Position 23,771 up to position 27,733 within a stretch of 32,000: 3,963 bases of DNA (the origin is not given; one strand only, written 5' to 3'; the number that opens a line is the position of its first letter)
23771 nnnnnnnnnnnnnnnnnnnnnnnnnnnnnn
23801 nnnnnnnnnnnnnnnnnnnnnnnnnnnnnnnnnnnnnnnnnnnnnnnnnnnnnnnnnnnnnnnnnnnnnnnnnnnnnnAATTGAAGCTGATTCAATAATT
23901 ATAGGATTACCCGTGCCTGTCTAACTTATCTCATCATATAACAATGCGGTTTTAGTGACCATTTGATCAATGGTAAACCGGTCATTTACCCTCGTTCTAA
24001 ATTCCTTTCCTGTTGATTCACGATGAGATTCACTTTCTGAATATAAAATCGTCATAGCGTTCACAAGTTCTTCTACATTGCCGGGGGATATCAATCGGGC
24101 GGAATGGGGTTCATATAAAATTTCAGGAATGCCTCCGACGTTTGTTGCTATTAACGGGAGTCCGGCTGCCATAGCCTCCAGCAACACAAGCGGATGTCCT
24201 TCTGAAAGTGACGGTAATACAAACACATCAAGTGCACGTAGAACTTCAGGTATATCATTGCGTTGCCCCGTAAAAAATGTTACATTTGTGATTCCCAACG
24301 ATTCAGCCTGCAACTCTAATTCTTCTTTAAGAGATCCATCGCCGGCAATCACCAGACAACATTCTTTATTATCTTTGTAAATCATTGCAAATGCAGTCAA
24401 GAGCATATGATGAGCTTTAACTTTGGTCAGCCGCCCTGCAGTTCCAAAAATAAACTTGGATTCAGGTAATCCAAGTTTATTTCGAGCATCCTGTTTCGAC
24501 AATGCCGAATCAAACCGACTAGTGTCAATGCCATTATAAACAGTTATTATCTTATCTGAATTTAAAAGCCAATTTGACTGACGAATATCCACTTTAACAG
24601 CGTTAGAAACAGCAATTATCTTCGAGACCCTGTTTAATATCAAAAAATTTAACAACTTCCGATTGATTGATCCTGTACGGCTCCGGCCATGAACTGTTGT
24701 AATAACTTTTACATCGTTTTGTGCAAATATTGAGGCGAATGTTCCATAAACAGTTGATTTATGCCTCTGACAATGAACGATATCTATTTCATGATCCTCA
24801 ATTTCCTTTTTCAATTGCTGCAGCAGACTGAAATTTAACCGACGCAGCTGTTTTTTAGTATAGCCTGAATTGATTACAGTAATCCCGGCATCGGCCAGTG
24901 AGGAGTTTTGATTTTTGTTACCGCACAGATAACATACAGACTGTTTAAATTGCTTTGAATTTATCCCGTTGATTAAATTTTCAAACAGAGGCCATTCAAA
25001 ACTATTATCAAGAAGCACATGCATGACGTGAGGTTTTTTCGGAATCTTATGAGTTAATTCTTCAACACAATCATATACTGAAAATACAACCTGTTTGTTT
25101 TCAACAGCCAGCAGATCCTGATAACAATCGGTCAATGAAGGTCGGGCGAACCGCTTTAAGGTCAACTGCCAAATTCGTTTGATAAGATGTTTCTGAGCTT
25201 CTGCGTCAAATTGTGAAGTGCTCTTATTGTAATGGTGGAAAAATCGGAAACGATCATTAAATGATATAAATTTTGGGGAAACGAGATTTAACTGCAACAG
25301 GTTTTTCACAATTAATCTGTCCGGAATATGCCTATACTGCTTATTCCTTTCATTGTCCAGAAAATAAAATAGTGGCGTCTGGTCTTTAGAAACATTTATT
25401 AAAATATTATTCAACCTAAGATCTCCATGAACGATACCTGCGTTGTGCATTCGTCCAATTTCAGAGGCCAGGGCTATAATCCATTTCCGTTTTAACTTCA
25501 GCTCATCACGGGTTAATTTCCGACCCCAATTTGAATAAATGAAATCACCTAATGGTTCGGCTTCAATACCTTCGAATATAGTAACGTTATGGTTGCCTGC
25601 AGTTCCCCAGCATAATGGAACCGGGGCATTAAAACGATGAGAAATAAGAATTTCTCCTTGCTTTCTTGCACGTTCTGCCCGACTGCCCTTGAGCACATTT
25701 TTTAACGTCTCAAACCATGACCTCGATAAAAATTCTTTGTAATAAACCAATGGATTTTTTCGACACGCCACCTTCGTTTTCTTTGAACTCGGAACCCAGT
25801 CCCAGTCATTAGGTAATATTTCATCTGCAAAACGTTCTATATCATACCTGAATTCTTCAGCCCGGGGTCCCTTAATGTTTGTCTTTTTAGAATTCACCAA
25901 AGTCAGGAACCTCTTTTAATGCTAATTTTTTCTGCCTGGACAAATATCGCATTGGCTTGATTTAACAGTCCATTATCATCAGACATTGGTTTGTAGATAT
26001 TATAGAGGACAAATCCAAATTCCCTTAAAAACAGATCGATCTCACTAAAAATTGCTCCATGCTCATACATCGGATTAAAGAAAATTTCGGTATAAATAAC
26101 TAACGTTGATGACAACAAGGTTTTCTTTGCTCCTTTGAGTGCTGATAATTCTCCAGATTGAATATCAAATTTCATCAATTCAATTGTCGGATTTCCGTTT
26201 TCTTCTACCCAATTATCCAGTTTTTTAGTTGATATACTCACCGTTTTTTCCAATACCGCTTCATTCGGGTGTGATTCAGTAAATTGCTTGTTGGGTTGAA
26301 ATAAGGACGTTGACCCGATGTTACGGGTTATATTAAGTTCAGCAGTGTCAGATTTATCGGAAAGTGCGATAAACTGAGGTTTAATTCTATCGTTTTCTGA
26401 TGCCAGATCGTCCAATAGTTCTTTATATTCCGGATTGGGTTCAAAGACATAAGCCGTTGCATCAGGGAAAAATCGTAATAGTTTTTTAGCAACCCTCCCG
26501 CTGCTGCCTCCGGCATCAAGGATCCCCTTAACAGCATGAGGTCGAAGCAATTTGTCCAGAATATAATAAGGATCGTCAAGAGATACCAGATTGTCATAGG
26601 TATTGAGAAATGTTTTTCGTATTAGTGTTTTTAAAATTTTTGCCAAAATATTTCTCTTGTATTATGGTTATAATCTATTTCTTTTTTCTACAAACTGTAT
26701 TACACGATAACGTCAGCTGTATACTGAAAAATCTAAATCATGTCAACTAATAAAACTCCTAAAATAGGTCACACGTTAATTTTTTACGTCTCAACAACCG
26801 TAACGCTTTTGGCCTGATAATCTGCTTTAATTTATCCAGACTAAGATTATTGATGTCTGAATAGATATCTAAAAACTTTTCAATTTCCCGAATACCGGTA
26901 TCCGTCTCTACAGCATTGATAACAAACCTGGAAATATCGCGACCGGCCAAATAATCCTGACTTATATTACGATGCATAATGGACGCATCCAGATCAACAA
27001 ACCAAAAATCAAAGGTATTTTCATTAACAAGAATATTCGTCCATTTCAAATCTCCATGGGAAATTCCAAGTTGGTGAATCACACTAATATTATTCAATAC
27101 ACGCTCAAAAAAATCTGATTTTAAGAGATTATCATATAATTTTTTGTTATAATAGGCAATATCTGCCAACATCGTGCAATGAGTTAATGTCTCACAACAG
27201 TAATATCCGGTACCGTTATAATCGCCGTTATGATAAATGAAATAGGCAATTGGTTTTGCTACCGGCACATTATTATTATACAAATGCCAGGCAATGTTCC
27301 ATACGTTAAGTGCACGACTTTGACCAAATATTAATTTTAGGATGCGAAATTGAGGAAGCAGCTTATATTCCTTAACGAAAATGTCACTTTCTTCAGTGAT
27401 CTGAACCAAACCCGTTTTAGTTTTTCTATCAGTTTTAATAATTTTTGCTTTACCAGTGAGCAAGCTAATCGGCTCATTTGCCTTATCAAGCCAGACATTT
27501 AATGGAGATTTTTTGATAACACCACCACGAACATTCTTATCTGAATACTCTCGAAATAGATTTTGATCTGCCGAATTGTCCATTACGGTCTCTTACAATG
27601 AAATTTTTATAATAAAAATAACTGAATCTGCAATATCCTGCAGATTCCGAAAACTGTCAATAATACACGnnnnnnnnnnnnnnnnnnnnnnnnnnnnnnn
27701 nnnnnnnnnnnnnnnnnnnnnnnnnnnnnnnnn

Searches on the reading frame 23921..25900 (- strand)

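Call 4: search_protein_families(library=pfam, proteins=[window:23921-25900:-], max_evalue=0.01)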
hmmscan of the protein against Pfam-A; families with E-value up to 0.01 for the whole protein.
window:23921-25900:- (659 aa): 9 families
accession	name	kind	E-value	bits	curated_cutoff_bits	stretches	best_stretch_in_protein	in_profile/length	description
PF00534.26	Glycos_transf_1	-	1.3e-41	142.4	26.4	1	469-631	2-166/172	Glycosyl transferases group 1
PF13692.12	Glyco_trans_1_4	-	1.8e-35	122.7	27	1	484-621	3-141/142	Glycosyl transferases group 1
PF13439.12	Glyco_transf_4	-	2.7e-18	67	28.5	1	332-462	32-170/170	Glycosyltransferase Family 4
PF20706.3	GT4-conflict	-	1.9e-09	37.4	26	1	480-604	195-329/385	Family 4 Glycosyltransferase in conflict systems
PF06293.20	Kdo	-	1.7e-08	34.6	21.3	1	135-206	118-188/207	Lipopolysaccharide kinase (Kdo/WaaP) family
PF13477.12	Glyco_trans_4_2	-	1.6e-07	32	23.4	1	303-407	10-110/139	Glycosyl transferase 4-like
PF13579.12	Glyco_trans_4_4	-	6.4e-05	23.8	29.7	1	332-457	32-158/158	Glycosyl transferase 4-like domain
PF13524.12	Glyco_trans_1_2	-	0.0029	18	25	1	568-649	62-140/144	Glycosyl transferase-like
PF00069.31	Pkinase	-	0.0051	16.7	31.7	0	138-173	101-135/263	Protein kinase domain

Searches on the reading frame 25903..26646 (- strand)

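Call 17: search_protein_families(library=pfam, proteins=[window:25903-26646:-], max_evalue=0.001)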
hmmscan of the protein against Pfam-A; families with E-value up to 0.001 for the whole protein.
window:25903-26646:- (247 aa): 1 family
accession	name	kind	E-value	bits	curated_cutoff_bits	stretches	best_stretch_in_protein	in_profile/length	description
PF05050.19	Methyltransf_21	-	1.8e-17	64.5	22.7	1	62-213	21-172/173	Methyltransferase FkbM domain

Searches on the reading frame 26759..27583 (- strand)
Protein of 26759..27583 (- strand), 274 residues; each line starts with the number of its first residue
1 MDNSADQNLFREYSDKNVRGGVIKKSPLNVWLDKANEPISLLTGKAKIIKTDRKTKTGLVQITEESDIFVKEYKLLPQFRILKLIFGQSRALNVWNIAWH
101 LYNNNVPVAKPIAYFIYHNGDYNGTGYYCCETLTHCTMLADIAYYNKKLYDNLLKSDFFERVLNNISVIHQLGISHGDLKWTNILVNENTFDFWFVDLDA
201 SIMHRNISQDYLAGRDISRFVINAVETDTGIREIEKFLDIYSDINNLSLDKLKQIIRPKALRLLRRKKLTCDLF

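Call 17: search_protein_families(library=pfam, proteins=[window:26759-27583:-], max_evalue=0.001)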
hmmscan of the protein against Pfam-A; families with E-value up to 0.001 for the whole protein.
window:26759-27583:- (274 aa): 2 families
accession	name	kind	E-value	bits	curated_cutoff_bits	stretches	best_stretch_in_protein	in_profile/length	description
PF06293.20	Kdo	-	8.4e-10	38.9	21.3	1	84-237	51-203/207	Lipopolysaccharide kinase (Kdo/WaaP) family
PF00069.31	Pkinase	-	6.7e-06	26.1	31.7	1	128-190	74-135/263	Protein kinase domain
